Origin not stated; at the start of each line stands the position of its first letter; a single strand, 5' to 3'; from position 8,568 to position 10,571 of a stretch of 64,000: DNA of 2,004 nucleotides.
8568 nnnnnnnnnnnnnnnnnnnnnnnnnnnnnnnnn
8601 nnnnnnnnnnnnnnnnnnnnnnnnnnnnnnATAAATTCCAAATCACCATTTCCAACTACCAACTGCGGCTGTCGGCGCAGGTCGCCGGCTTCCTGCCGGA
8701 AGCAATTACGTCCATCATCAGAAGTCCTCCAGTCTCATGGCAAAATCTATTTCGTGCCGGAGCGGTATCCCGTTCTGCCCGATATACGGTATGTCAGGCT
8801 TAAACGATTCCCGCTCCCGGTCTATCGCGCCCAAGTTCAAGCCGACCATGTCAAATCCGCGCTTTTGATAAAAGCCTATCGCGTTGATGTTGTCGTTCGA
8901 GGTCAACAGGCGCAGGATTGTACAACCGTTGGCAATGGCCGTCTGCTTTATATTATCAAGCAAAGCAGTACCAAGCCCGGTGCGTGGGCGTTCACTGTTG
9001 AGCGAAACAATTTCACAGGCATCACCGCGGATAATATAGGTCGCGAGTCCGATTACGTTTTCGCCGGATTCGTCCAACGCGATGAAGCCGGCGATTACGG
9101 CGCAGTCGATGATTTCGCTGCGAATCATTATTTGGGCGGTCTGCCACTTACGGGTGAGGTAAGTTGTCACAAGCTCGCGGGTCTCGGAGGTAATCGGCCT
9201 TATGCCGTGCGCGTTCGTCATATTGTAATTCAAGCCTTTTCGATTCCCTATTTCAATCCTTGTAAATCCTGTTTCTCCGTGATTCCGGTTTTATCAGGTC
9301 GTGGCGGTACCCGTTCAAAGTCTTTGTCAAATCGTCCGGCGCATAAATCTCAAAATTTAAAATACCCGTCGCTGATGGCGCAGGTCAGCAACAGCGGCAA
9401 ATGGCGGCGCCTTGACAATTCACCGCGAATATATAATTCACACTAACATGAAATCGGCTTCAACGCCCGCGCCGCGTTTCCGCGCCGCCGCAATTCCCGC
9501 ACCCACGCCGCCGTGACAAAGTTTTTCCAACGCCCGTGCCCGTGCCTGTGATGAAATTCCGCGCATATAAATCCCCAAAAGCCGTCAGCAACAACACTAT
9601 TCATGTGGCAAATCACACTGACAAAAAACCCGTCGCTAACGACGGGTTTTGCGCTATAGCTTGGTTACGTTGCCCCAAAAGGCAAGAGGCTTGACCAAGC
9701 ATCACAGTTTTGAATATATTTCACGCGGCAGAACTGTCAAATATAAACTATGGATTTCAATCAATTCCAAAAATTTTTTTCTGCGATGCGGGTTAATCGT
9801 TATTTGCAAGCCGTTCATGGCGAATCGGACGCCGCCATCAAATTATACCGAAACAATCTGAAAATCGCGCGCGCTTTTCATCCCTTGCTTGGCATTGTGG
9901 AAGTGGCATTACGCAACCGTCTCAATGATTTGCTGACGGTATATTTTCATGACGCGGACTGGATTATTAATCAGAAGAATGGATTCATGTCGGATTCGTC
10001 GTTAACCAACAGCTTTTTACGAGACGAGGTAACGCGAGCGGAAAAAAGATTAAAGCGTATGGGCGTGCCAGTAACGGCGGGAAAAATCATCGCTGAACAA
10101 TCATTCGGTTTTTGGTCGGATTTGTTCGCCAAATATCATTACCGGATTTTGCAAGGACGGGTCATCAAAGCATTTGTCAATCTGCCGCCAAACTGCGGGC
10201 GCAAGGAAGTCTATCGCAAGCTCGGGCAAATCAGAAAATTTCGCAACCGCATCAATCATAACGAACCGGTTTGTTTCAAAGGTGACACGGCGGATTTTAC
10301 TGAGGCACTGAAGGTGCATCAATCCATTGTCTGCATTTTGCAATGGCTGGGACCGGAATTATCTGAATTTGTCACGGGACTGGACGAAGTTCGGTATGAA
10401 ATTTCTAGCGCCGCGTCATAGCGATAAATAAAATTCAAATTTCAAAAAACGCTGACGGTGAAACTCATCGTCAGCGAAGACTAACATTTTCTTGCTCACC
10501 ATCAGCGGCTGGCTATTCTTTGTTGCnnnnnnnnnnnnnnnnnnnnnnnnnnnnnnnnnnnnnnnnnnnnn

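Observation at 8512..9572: GNAT gene flanked by direct, diverged duplicates of the bioD 5' end: a Campbell-type insertion scar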

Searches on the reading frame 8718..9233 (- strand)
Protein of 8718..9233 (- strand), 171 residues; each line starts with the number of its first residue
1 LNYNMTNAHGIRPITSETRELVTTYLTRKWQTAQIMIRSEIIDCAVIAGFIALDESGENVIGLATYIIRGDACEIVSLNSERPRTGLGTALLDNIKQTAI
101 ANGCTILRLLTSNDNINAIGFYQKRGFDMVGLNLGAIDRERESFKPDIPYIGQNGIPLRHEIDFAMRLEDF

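Call 5: search_protein_families(library=pfam, proteins=[window:8718-9233:-])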
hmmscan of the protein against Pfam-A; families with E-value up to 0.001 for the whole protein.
window:8718-9233:- (171 aa): 3 families
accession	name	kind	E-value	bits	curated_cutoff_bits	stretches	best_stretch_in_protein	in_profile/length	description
PF00583.31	Acetyltransf_1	-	2e-11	44.6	20.7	1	49-127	34-116/116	Acetyltransferase (GNAT) family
PF13508.13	Acetyltransf_7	-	7.3e-08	33.1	27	1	50-127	6-82/84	Acetyltransferase (GNAT) domain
PF13673.13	Acetyltransf_10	-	5.2e-05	23.7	23.6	1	57-131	39-111/128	Acetyltransferase (GNAT) domain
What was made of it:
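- Checked: The only sizeable ORF between the copies is a GNAT at 8718-9233 (-) (likely start 9221), Pfam Acetyltransf_1, E = 2e-11 (call 5).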

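Call 8: find_encoding_contigs(protein=window:8718-9233:-, flank=8000, max_places=10)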
Protein window:8718-9233:- (171 aa): no gene with exactly this product is on record in the collection.

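Call 29: find_homologous_proteins(query=window:8718-9233:-, max_evalue=0.00001)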
Query window:8718-9233:- (171 aa): 304 proteins with E <= 0.00001 among 341 candidates; the best 120 are listed.
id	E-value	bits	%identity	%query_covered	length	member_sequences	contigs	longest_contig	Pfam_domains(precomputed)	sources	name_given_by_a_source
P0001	6.8e-94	330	89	98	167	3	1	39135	PF13673.14,PF13508.14,PF00583.32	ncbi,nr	ncbi:MAG: GNAT family N-acetyltransferase [Oscillospiraceae bacterium]|nr:GNAT family N-acetyltransf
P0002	7.1e-92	323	88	96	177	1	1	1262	PF13673.14,PF13508.14,PF00583.32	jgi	jgi:GNAT superfamily N-acetyltransferase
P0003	1.2e-73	264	73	96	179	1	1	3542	PF13673.14,PF13508.14,PF00583.32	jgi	jgi:N-acetylglutamate synthase-like GNAT family acetyltransferase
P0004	2.0e-72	260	71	96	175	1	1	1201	PF13508.14,PF00583.32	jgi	jgi:N-acetylglutamate synthase-like GNAT family acetyltransferase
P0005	8.7e-70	252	67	95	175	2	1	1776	PF13508.14,PF00583.32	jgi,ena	-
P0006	4.7e-68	246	70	93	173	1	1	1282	PF13673.14,PF13508.14,PF00583.32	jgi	-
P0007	9.2e-68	245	68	94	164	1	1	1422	PF13508.14,PF00583.32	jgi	-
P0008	3.9e-64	233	65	93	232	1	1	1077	PF13673.14,PF13508.14,PF00583.32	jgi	jgi:ribosomal protein S18 acetylase RimI-like enzyme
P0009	5.3e-64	233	68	92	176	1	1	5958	PF13508.14,PF00583.32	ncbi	-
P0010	7.0e-58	213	63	94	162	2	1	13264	PF13508.14,PF00583.32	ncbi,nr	ncbi:MAG: GNAT family N-acetyltransferase [Sporomusaceae bacterium]|nr:GNAT family N-acetyltransfera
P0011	1.7e-57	212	70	79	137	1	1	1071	PF13508.14,PF00583.32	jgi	jgi:N-acetylglutamate synthase-like GNAT family acetyltransferase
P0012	2.6e-53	198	59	94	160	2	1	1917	PF13508.14,PF00583.32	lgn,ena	-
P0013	5.2e-52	194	56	94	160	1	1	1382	PF13508.14,PF00583.32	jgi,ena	-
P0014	5.4e-52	194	59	91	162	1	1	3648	PF13508.14,PF00583.32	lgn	-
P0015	3.1e-51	191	56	93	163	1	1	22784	PF13508.14,PF00583.32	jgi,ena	-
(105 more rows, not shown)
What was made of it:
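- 8667..9352 (-): Firmicutes-like chromosomal chunk: the last 30 nt or so of a small ORF, a spacer, the complete GNAT gene (8718-9221/9233), and the first 16 codons or so of a GrpB-like gene. The GNAT protein is 89% identical to P0001 and its other homologs are Clostridia (call 29).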

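Call 30: find_encoding_contigs(protein=P0001, flank=4000, max_places=3)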
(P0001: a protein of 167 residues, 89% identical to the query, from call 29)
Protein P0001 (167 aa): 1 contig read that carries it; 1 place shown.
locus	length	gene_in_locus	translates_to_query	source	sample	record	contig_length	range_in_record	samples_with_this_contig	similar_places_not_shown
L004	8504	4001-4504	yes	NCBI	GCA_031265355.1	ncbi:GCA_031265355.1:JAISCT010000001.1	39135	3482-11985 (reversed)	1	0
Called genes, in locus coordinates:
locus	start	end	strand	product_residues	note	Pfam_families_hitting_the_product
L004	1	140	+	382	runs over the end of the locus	PF00768:Peptidase_S11, PF13354:Beta-lactamase2, PF07943:PBP5_C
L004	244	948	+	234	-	PF01479:S4, PF00849:PseudoU_synth_2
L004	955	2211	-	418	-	PF12698:ABC2_membrane_3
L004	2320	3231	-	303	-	PF00005:ABC_tran, PF13304:AAA_21, PF13732:DrrA1-3_C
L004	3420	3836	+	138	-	PF01894:YjbQ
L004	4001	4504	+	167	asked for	PF00583:Acetyltransf_1, PF13673:Acetyltransf_10 (faint), PF13508:Acetyltransf_7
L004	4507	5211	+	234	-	PF04229:GrpB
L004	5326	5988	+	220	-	PF00730:HhH-GPD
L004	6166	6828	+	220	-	PF00440:TetR_N, PF21303:TetR_C_39 (weak)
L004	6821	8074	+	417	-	PF05977:MFS_3, PF07690:MFS_1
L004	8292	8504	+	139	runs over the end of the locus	PF16242:Pyrid_ox_like, PF01243:PNPOx_N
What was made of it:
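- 8667..9352 (-): L004 gives the gene context (call 30).
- On GNAT-toxin / RHH-antitoxin module: In the Oscillospiraceae context the neighbours are YjbQ and GrpB genes (call 30).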

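Call 31: find_encoding_contigs(protein=P0002, flank=4000, max_places=3)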
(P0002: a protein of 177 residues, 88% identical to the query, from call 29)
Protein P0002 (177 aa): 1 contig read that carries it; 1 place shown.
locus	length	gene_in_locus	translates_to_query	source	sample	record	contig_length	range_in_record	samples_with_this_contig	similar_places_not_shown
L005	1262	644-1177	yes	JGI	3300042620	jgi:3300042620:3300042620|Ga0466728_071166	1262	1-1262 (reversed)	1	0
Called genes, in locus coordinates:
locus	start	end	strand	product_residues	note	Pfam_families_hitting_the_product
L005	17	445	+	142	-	PF06983:3-dmu-9_3-mt (weak)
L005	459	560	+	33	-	-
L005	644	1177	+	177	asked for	PF00583:Acetyltransf_1, PF13673:Acetyltransf_10 (faint), PF13508:Acetyltransf_7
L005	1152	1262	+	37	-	?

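Call 32: find_encoding_contigs(protein=P0003, flank=4000, max_places=3)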
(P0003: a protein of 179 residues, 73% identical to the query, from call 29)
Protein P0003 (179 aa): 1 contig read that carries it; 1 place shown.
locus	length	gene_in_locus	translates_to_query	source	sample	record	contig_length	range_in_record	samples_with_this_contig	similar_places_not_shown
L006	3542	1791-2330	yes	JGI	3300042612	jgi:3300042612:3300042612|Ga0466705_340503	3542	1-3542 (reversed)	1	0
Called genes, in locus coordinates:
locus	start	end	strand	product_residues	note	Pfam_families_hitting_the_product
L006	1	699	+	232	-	?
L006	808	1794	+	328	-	PF25917:BSH_RND (weak), PF25881:HH_YBHG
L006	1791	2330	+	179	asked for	PF00583:Acetyltransf_1, PF13673:Acetyltransf_10 (weak), PF13508:Acetyltransf_7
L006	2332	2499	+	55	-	PF17761:DUF1016_N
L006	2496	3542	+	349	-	?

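Call 45: find_encoding_contigs(protein=window:8718-9221:-, flank=6000, max_places=10)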
Protein window:8718-9221:- (167 aa): no gene with exactly this product is on record in the collection.

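Call 56: search_protein_families(library=ncbifam, proteins=[window:8718-9221:-], max_evalue=0.001)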
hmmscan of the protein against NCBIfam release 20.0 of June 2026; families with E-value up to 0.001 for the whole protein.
window:8718-9221:- (167 aa): 3 families
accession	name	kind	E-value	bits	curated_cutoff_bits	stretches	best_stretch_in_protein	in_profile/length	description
TIGR01575.1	rimI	equivalog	1.1e-07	32.1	86.4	1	49-127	36-116/132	ribosomal protein S18-alanine N-acetyltransferase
NF002959.0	PRK03624.1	equivalog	9.8e-06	25.3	124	1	72-124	78-130/147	GNAT family acetyltransferase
NF041716.1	HxA_phane_GNAT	equivalog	4.5e-05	23.4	250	1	77-124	93-141/152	cyclophane-containing RiPP N-acetyltransferase HaaN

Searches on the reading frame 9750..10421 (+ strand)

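Call 5: search_protein_families(library=pfam, proteins=[window:9750-10421:+])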
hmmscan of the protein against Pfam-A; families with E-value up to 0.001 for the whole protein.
window:9750-10421:+ (223 aa): 1 family
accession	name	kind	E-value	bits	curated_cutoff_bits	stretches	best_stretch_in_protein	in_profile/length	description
PF07751.16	Abi_2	-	1.4e-06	29.1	25.6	1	4-174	12-182/184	Abi-like protein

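Call 56: search_protein_families(library=ncbifam, proteins=[window:9750-10421:+], max_evalue=0.001)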
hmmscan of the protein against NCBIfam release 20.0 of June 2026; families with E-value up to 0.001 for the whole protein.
window:9750-10421:+ (223 aa): 0 families
